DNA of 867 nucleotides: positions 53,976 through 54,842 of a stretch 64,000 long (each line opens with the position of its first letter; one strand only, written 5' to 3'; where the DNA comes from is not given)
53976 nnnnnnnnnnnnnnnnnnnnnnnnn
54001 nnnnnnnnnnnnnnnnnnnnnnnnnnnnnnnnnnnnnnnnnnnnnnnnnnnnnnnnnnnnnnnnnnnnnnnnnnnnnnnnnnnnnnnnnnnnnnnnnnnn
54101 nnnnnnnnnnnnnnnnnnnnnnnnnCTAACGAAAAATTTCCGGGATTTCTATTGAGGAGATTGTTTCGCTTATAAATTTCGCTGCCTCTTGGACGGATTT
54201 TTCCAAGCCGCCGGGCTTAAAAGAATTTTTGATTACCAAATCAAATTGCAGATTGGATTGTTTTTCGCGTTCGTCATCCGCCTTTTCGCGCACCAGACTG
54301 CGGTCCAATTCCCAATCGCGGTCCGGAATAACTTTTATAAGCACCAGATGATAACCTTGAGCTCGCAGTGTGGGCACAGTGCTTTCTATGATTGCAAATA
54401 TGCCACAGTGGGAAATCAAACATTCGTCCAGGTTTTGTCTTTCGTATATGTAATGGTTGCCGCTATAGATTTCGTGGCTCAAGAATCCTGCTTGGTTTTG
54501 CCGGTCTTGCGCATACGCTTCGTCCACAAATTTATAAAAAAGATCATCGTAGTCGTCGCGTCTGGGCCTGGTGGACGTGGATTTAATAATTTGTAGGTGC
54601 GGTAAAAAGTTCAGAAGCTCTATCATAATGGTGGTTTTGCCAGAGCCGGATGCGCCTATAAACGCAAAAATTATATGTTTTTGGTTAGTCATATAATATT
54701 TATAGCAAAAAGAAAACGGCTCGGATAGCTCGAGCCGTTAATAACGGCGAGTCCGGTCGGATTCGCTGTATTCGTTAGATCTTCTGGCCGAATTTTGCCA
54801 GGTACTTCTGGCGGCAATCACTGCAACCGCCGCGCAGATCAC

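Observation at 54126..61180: Non-ribosomal genes inserted into the conserved str and S10 operons (gmk-like, GDPD, lipoprotein)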

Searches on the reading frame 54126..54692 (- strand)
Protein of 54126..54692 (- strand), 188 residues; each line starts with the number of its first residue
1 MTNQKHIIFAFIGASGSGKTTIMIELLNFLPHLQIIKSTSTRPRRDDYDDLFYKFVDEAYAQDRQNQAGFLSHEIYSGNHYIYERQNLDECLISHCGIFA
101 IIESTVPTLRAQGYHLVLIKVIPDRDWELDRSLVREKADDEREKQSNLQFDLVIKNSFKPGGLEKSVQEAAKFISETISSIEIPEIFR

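Call 3: search_protein_families(library=pfam, proteins=[window:54126-54692:-], max_evalue=0.01)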
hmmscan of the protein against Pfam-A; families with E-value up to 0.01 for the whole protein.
window:54126-54692:- (188 aa): 4 families
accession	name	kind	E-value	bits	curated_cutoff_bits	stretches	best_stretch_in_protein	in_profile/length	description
PF00625.27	Guanylate_kin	-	4e-06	27.1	25.2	1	11-145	7-144/182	Guanylate kinase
PF03205.20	MobB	-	0.0004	20.7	26.6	0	8-30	1-23/133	Molybdopterin guanine dinucleotide synthesis protein B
PF13401.12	AAA_22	-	0.0031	18.2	27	1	8-61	7-64/130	AAA domain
PF13521.12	AAA_28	-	0.0048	17.6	27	0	9-144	2-137/164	AAA domain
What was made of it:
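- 54126..54692 (-): Divergent guanylate-kinase-family P-loop NMP kinase (188 aa), convergent with fusA. Pfam Guanylate_kin 27.1 bits against a cut-off of 25.2 (call 3).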

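Call 19: search_protein_families(library=ncbifam, proteins=[window:54126-54692:-], max_evalue=0.1)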
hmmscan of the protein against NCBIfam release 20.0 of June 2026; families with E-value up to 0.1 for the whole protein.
window:54126-54692:- (188 aa): 19 families
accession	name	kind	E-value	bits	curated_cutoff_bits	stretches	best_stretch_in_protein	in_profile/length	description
TIGR03263.1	guanyl_kin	equivalog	1.3e-11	44.4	160.45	1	8-148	3-145/180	guanylate kinase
NF011325.0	PRK14738.1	equivalog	7e-07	28.7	263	1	9-146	16-155/206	guanylate kinase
TIGR00235.1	udk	equivalog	0.00019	21.1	220.3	1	1-36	1-36/207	uridine kinase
TIGR00176.1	mobB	equivalog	0.00045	20.3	76.2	0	8-30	1-23/155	molybdopterin-guanine dinucleotide biosynthesis protein B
NF011324.0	PRK14737.1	equivalog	0.0041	16.9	318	1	9-140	8-141/187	guanylate kinase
NF004018.0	PRK05480.1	equivalog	0.007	15.8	180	1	3-35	3-35/210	uridine kinase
TIGR02770.1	nickel_nikD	equivalog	0.037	13.4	318.7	1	5-35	11-41/230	nickel import ATP-binding protein NikD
TIGR03608.1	L_ocin_972_ABC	subfamily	0.039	13.4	254.85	1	7-34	25-48/206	putative bacteriocin export ABC transporter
TIGR02788.1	VirB11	equivalog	0.04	13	249.95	1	2-33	142-171/308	P-type DNA transfer ATPase VirB11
NF008583.0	PRK11545.1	equivalog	0.041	13.4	265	0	2-26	4-28/177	gluconokinase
NF041000.1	ATPase_ComGA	equivalog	0.045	12.7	300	1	3-28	125-150/267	competence type IV pilus ATPase ComGA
TIGR04569.1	arch_SelU_Cterm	equivalog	0.046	13.6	180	0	7-42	2-37/217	selenouridine synthase SelU-like subunit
NF008379.0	PRK11174.1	equivalog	0.054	12.1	684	1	9-33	379-403/588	heme ABC transporter permease/ATP-binding protein CydD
TIGR01186.1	proV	subfamily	0.06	12.5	326.6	1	7-30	20-42/363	betaine/proline/choline family ABC transporter ATP-binding protein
TIGR04521.1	ECF_ATPase_2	equivalog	0.065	12.3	330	0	4-30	29-54/279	energy-coupling factor transporter ATPase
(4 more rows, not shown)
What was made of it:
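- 54126..54692 (-): TIGR03263 44 bits against a cut-off of 160 (call 19).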

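Call 26: find_homologous_proteins(query=window:54126-54692:-, max_evalue=0.001)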
Query window:54126-54692:- (188 aa): 14 proteins with E <= 0.001 among 82 candidates.
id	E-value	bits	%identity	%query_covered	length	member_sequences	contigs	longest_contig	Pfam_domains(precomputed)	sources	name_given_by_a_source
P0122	4.3e-120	416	100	100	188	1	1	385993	PF00625.28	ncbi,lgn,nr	ncbi:MAG TPA: hypothetical protein VFX17_00825 [Patescibacteria group bacterium]|nr:hypothetical pro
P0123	3.9e-76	273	69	96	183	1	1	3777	PF00625.28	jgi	jgi:guanylate kinase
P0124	2.4e-75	270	69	95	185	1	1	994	PF03205.21,PF00625.28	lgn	-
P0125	2.6e-70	254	62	96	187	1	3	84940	PF00625.28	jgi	jgi:guanylate kinase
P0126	4.8e-70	253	66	93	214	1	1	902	PF00625.28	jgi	jgi:guanylate kinase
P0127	6.2e-70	253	64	95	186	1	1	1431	-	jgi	jgi:guanylate kinase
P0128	7.9e-69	249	63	95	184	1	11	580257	PF00625.28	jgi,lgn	jgi:guanylate kinase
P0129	2.1e-67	245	64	96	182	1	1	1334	PF03205.21,PF00625.28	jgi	jgi:guanylate kinase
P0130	2.4e-63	231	59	94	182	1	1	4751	PF00625.28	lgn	-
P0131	2.0e-58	215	55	97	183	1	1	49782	PF00625.28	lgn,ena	-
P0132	6.2e-41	158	48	88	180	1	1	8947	PF00625.28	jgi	jgi:guanylate kinase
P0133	1.0e-36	145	43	93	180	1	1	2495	PF00625.28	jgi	jgi:guanylate kinase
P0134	8.8e-26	109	40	89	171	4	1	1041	PF03205.21,PF00625.28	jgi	jgi:guanylate kinase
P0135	1.9e-24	105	37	90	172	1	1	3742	PF00625.28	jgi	jgi:guanylate kinase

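Call 27: find_encoding_contigs(protein=P0125, flank=9000, max_places=2)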
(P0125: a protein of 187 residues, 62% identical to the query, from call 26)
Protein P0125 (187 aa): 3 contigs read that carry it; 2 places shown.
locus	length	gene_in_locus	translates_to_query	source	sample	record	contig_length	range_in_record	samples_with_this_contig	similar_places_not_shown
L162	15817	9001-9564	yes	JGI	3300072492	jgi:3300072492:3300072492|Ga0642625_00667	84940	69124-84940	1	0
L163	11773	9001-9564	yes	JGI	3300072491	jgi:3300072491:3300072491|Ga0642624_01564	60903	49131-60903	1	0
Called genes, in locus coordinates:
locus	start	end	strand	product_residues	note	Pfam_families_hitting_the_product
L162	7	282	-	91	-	PF00366:Ribosomal_S17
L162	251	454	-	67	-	PF00831:Ribosomal_L29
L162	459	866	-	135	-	PF00252:Ribosomal_L16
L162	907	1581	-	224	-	PF07650:KH_2, PF00189:Ribosomal_S3_C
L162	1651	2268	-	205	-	PF00237:Ribosomal_L22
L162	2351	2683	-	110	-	PF00203:Ribosomal_S19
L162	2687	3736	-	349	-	-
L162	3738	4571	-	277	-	PF00181:Ribosomal_L2_N, PF03947:Ribosomal_L2_C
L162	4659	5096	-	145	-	PF00276:Ribosomal_L23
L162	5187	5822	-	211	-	PF00573:Ribosomal_L4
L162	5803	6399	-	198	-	PF03009:GDPD, PF13653:GDPD_2 (faint)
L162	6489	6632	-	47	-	-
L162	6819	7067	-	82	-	-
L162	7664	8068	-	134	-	PF03144:GTP_EFTU_D2 (weak), PF03143:GTP_EFTU_D3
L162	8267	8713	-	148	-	PF00009:GTP_EFTU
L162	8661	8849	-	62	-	PF00009:GTP_EFTU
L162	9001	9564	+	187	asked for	PF00625:Guanylate_kin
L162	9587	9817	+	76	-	-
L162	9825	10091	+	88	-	-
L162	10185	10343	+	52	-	-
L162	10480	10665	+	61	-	-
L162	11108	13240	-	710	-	PF00009:GTP_EFTU, PF03144:GTP_EFTU_D2, PF22042:EF-G_D2, PF14492:EFG_III, PF16658:RF3_C (weak), PF03764:EFG_IV, PF00679:EFG_C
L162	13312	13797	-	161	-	PF00177:Ribosomal_S7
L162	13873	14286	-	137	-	PF00164:Ribosom_S12_S23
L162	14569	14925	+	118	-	-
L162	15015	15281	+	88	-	-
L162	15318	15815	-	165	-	?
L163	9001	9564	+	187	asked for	PF00625:Guanylate_kin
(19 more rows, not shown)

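Call 28: find_encoding_contigs(protein=P0128, flank=9000, max_places=2)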
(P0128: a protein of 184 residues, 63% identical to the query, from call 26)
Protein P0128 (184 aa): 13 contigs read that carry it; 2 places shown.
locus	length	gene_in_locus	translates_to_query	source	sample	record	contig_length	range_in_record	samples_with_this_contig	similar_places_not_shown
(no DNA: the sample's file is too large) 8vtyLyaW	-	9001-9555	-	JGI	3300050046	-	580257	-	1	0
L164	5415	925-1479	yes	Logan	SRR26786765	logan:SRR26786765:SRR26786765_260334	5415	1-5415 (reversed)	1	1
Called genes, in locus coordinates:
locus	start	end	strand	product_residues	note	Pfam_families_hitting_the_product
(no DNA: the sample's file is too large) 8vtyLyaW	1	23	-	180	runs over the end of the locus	PF00281:Ribosomal_L5, PF00673:Ribosomal_L5_C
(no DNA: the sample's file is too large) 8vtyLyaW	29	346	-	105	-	PF00467:KOW, PF17136:ribosomal_L24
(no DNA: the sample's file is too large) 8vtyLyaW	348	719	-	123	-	PF00238:Ribosomal_L14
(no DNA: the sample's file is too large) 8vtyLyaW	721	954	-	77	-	PF00366:Ribosomal_S17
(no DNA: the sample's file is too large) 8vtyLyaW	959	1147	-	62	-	PF00831:Ribosomal_L29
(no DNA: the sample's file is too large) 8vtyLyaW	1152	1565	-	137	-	PF00252:Ribosomal_L16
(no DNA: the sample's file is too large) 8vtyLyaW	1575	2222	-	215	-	PF07650:KH_2, PF05316:VAR1 (faint), PF00189:Ribosomal_S3_C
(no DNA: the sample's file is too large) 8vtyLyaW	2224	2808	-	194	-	PF00237:Ribosomal_L22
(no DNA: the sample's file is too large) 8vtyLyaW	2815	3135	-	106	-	PF00203:Ribosomal_S19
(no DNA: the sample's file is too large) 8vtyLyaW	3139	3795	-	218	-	-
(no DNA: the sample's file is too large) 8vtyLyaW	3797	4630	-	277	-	PF00181:Ribosomal_L2_N, PF03947:Ribosomal_L2_C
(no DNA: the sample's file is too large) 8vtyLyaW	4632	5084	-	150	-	PF00276:Ribosomal_L23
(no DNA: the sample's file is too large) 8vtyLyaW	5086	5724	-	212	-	PF00573:Ribosomal_L4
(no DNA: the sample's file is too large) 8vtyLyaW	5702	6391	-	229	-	PF03009:GDPD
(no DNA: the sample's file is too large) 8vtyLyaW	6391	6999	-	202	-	PF00297:Ribosomal_L3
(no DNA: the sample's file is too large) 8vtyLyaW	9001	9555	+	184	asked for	PF00625:Guanylate_kin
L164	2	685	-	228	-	?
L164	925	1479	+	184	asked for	PF00625:Guanylate_kin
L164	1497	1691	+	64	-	-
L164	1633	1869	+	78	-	-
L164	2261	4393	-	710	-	PF00009:GTP_EFTU, PF03144:GTP_EFTU_D2, PF22042:EF-G_D2, PF14492:EFG_III, PF16658:RF3_C (weak), PF03764:EFG_IV, PF00679:EFG_C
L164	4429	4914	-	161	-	PF00177:Ribosomal_S7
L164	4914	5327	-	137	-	PF00164:Ribosom_S12_S23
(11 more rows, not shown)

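Call 29: find_encoding_contigs(protein=P0131, flank=9000, max_places=2)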
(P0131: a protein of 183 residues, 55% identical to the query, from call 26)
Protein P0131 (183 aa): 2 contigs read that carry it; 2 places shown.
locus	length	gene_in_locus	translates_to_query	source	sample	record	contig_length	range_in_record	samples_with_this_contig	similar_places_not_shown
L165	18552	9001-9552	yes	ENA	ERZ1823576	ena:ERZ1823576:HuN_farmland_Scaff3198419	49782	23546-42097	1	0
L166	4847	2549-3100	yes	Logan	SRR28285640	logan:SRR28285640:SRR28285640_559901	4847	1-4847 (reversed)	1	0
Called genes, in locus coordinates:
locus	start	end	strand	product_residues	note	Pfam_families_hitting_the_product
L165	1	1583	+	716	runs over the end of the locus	PF00989:PAS, PF08448:PAS_4 (weak), PF13188:PAS_8, PF13426:PAS_9, PF00989:PAS, PF08448:PAS_4, PF00990:GGDEF, PF00563:EAL, +1 more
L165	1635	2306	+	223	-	-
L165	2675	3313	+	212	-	PF02163:Peptidase_M50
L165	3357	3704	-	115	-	-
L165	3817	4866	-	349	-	-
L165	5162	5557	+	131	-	PF00164:Ribosom_S12_S23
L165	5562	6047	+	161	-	PF00177:Ribosomal_S7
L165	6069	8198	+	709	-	PF00009:GTP_EFTU, PF03144:GTP_EFTU_D2, PF22042:EF-G_D2, PF14492:EFG_III, PF16658:RF3_C (weak), PF03764:EFG_IV, PF00679:EFG_C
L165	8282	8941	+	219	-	-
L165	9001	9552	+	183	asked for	PF00625:Guanylate_kin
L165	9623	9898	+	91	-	-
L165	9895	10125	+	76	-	-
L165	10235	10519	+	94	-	-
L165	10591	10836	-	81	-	-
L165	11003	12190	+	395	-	PF00009:GTP_EFTU, PF03144:GTP_EFTU_D2, PF03143:GTP_EFTU_D3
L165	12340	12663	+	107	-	PF00338:Ribosomal_S10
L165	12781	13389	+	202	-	PF00297:Ribosomal_L3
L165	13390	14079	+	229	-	PF03009:GDPD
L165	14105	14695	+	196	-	PF00573:Ribosomal_L4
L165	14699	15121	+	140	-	PF00276:Ribosomal_L23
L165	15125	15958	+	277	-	PF00181:Ribosomal_L2_N, PF03947:Ribosomal_L2_C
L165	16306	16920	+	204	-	PF00237:Ribosomal_L22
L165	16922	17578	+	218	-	PF05316:VAR1 (faint), PF07650:KH_2, PF00189:Ribosomal_S3_C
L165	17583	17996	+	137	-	PF00252:Ribosomal_L16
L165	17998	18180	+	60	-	PF00831:Ribosomal_L29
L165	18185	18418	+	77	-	PF00366:Ribosomal_S17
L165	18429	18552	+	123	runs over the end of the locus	PF00238:Ribosomal_L14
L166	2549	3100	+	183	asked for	PF00625:Guanylate_kin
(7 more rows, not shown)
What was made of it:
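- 54126..54692 (-): 13 homologue clusters sit in the same fusA-tuf gap in relatives (calls 26-29).
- The kinase is antisense in L162-164 but co-directional in L165/166 (calls 27-29).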

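Call 47: search_solved_structures(query=window:54129-54692:-, max_evalue=0.01, show_alignments=2)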
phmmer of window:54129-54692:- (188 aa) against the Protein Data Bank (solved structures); distinct sequences matched with E-value up to 0.01: 10.
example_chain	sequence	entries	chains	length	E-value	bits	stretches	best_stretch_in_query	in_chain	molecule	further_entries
3tr0_A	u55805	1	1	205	9.9e-07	32.2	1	7-86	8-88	Guanylate kinase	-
2an9_A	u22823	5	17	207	2e-06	31.2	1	11-143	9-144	Guanylate kinase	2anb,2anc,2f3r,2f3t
1s96_A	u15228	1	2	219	2.2e-06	31.1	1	10-143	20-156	Guanylate kinase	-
1z6g_A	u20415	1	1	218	3.1e-06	30.6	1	10-142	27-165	guanylate kinase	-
3lnc_A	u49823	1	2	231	7.9e-06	29.2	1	7-149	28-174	Guanylate kinase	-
10sr_A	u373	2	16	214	0.00077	22.7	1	8-133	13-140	Guanylate kinase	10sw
7luy_A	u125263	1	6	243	0.0035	20.6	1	5-135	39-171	Guanylate kinase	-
8pts_A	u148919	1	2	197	0.0085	19.3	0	11-142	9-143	Guanylate kinase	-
6nui_A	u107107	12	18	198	0.0087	19.3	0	11-142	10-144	Guanylate kinase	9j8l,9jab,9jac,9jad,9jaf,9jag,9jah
1lvg_A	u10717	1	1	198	0.0089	19.3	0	11-86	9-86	Guanylate kinase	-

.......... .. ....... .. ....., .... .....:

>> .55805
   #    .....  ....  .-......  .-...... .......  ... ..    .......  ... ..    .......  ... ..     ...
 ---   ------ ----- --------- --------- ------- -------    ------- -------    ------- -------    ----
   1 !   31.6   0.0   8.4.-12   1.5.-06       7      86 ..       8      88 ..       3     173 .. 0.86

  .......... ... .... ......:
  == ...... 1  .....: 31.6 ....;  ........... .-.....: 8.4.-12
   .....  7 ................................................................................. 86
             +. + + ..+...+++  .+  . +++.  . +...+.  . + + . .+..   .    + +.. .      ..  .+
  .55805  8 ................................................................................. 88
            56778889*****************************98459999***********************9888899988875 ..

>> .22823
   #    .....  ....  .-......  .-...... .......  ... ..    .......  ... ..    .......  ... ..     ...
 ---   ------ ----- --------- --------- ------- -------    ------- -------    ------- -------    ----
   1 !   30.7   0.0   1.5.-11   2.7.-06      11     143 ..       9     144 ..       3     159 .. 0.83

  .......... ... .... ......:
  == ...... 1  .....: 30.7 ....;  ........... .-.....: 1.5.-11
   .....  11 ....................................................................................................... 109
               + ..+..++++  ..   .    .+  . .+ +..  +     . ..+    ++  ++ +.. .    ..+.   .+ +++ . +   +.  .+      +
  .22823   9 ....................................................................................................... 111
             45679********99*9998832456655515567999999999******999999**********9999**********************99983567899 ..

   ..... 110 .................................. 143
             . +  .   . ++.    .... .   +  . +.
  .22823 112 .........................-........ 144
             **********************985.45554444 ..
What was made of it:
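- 54126..54692 (-): PDB Gmk hits at about 1e-6 with the S-T-T-R-x-x-R motif aligned (call 47).
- On Guanylate kinase (Gmk, TIGR03263 equivalog): The residues aligned with the YG(T/S) segment and with an acidic residue I recall as a guanine-specificity determinant (own knowledge, not checked here) differ (call 47 alignment).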

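Call 53: search_protein_families(library=padloc, proteins=[window:54126-54692:-], max_evalue=0.01)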
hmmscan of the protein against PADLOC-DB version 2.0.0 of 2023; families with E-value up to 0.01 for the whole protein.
window:54126-54692:- (188 aa): 1 family
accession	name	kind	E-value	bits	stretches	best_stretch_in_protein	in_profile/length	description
PDLC04135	mad3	-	0.0017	16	1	8-27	24-43/374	mads_3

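Call 54: search_protein_families(library=phrogs, proteins=[window:54126-54692:-], max_evalue=0.01)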
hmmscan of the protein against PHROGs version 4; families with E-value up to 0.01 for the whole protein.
window:54126-54692:- (188 aa): 3 families
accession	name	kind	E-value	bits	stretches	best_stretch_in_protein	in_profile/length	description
phrog_1815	-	other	2.5e-17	64.8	1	7-138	4-136/197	guanylate kinase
phrog_2107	-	other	0.0023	18.7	0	7-39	4-47/201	thymidylate kinase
phrog_2071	-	other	0.0061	17.4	1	2-68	12-76/282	ATPase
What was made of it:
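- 54126..54692 (-): Phage guanylate kinase phrog_1815 E = 2.5e-17 (call 54).
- Closest known: Phage guanylate kinase family phrog_1815, and bacterial Gmk. Same: P-loop, the S-T-T-R-x-x-R GMP-binding motif, and the conserved Tyr and Glu residues aligned to Gmk structures (calls 47, 54).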

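Call 62: search_protein_families(library=pfam, proteins=[L164:1633-1869:+, L165:10235-10519:+, L165:9623-9898:+, L165:8282-8941:+, L162:9587-9817:+, L162:9825-10091:+], max_evalue=1)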
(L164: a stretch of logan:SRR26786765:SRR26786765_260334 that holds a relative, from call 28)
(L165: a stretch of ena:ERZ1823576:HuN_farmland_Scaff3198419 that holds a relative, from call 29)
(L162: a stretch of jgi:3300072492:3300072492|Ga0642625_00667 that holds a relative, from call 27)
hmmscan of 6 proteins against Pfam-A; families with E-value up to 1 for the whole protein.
L164:1633-1869:+ (78 aa): 1 family
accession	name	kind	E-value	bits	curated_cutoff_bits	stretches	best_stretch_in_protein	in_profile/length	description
PF13412.12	HTH_24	-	0.26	11.3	21.9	1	60-74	33-47/48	Winged helix-turn-helix DNA-binding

L165:10235-10519:+ (94 aa): 2 families
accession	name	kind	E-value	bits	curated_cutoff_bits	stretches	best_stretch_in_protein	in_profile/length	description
PF05484.17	LRV_FeS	-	0.069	13.5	27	1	62-88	23-50/53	LRV protein FeS4 cluster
PF04011.17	LemA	-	0.19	12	26.2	1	56-94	85-124/149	LemA family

L165:9623-9898:+ (91 aa): 0 families

L165:8282-8941:+ (219 aa): 1 family
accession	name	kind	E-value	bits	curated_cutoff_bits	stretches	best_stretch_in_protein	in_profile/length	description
PF09032.16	Siah-Interact_N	-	0.088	13.5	23.5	1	55-83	8-36/78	Siah interacting protein, N terminal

L162:9587-9817:+ (76 aa): 0 families

L162:9825-10091:+ (88 aa): 6 families
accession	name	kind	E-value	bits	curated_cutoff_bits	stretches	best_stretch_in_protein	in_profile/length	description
PF19747.4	DUF6234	-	0.016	16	27.5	1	23-87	40-103/129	Family of unknown function (DUF6234)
PF19053.6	EccD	-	0.021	14.2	30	1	8-83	225-299/339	EccD-like transmembrane domain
PF19609.4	DUF6114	-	0.076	14.1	27.9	1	10-78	14-81/106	Family of unknown function (DUF6114)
PF07444.16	Ycf66_N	-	0.094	13.3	22.3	1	10-73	5-64/76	Ycf66 protein N-terminus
PF09605.15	Trep_Strep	-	0.18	12.2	28.7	1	36-76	7-47/185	Hypothetical bacterial integral membrane protein (Trep_Strep)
PF03208.24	PRA1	-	0.63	10.1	30.1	1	11-82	65-131/143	PRA1 family protein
